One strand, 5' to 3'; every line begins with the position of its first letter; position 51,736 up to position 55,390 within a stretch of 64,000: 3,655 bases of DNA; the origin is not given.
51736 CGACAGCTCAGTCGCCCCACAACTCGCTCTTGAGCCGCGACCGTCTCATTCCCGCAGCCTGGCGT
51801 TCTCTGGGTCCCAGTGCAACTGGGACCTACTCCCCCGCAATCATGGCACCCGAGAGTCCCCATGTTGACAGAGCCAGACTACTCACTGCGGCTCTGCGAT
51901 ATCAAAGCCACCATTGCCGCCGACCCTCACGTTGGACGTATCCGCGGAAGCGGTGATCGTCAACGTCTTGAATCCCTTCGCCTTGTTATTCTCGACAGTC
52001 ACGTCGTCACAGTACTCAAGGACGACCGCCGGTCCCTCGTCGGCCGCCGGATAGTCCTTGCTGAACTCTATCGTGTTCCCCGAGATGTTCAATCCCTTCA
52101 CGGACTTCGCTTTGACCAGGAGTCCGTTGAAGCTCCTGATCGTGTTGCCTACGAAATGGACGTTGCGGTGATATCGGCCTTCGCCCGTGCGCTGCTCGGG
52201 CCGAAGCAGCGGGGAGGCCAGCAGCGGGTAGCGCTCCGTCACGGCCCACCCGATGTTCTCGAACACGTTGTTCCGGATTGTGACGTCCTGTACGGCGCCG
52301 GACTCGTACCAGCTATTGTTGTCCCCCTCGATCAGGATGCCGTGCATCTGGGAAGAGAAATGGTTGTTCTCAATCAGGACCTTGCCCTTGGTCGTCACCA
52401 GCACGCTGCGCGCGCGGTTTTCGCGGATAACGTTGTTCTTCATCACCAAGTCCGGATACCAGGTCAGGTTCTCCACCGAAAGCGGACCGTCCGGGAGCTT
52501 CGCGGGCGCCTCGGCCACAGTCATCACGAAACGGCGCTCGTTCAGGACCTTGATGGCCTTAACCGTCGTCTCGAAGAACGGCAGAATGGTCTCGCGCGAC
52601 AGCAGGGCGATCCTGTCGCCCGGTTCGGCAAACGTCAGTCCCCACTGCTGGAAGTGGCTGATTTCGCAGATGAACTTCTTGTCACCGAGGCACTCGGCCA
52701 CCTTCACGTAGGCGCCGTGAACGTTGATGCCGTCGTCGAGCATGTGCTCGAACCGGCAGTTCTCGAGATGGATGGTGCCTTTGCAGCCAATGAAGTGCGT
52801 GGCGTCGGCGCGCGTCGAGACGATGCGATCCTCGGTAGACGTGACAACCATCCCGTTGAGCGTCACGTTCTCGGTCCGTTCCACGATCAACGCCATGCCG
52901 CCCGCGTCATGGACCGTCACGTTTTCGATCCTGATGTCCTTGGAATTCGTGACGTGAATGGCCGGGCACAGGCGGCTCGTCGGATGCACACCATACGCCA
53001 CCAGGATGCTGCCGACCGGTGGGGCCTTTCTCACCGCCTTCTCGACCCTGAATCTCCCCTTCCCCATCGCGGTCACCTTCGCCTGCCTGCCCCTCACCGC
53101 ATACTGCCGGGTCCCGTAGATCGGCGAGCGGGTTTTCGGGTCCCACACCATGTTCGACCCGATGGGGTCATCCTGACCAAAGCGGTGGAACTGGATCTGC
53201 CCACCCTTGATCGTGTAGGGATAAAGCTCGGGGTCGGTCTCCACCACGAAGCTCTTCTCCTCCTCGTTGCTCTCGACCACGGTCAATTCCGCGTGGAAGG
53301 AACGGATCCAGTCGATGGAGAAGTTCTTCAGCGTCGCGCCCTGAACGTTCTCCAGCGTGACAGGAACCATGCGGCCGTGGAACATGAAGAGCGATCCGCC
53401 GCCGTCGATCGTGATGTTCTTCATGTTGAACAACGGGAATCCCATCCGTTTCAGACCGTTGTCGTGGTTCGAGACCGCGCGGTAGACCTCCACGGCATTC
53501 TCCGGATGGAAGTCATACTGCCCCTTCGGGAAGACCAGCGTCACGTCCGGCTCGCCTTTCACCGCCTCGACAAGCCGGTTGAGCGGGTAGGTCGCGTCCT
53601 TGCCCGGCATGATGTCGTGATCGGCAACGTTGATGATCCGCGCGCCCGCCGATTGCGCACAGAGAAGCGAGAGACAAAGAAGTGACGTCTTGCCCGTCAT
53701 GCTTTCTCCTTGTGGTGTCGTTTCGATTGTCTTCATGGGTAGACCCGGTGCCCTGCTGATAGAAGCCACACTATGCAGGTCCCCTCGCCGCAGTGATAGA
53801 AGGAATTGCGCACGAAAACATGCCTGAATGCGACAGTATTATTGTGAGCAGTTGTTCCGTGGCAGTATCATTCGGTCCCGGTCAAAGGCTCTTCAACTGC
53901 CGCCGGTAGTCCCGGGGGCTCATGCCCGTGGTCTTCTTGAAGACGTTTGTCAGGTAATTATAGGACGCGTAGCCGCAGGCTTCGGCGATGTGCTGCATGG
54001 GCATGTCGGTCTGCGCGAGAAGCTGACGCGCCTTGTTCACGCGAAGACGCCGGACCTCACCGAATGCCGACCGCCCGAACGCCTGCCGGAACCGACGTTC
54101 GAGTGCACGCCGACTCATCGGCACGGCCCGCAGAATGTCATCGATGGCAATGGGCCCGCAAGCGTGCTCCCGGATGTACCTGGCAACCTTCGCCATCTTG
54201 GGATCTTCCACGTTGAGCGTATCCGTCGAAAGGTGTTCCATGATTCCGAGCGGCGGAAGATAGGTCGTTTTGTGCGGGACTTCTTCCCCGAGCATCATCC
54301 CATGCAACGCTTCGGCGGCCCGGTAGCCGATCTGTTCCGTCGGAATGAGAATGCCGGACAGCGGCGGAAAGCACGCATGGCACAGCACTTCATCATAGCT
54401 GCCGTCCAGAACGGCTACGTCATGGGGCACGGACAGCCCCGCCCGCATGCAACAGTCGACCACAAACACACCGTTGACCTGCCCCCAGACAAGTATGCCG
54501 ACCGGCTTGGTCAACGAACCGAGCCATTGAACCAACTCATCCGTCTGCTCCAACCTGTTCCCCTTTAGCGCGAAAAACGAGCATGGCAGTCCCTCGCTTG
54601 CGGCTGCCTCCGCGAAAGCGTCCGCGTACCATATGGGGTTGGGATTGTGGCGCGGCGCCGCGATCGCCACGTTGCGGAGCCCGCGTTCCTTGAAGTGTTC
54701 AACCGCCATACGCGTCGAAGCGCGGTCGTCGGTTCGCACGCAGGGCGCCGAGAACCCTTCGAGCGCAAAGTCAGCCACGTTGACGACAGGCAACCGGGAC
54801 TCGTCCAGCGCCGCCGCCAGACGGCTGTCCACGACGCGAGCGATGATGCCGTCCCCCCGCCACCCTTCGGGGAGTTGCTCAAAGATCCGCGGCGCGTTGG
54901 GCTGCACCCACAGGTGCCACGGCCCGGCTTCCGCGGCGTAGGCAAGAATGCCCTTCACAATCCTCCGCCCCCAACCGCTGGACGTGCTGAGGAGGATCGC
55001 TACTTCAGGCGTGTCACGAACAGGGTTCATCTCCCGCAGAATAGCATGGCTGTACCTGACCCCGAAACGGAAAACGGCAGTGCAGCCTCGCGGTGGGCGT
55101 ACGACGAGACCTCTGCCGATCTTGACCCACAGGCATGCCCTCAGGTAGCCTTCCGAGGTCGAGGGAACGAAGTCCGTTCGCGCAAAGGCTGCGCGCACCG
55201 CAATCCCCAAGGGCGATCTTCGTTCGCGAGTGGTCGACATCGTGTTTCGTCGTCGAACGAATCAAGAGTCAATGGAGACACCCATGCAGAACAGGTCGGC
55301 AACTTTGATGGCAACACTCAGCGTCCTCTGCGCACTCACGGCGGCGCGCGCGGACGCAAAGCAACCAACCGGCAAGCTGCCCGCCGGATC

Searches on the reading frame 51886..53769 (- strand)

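Call 7: search_protein_families(library=pfam, proteins=[window:51886-53769:-], max_evalue=0.001)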
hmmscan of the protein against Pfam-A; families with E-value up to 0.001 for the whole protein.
window:51886-53769:- (628 aa): 4 families
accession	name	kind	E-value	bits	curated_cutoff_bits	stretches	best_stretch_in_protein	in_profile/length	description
PF23763.2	Beta-barrel_GLAA-B_I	-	2.8e-22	79.2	28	1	160-256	1-95/95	GLAA-B beta-barrel domain I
PF13229.12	Beta_helix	-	6.3e-16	58.8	25.9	2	442-619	12-156/158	Right handed beta helix region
PF23764.1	Beta-barrel_GLAA-B_II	-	1.7e-10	41.4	28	1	368-420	4-55/67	GLAA-B beta-barrel domain II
PF05048.19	NosD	-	1.1e-07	32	23.6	0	441-505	27-80/212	Periplasmic copper-binding protein (NosD)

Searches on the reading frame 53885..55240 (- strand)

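Call 7: search_protein_families(library=pfam, proteins=[window:53885-55240:-], max_evalue=0.001)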
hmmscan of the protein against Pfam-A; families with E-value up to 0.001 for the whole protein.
window:53885-55240:- (452 aa): 4 families
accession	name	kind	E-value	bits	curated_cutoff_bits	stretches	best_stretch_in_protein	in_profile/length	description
PF13377.12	Peripla_BP_3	-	2.4e-24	86.7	26.5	1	180-334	1-162/167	Periplasmic binding protein-like domain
PF12833.13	HTH_18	-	3e-23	82.4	33.6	1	371-448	3-80/80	Helix-turn-helix domain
PF00165.29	HTH_AraC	-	4e-18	65.5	26.6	2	409-447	2-42/42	Bacterial regulatory helix-turn-helix proteins, AraC family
PF22177.2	PBP1_XylR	-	3.5e-07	30.8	27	1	80-156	2-78/98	XylR N-terminal domain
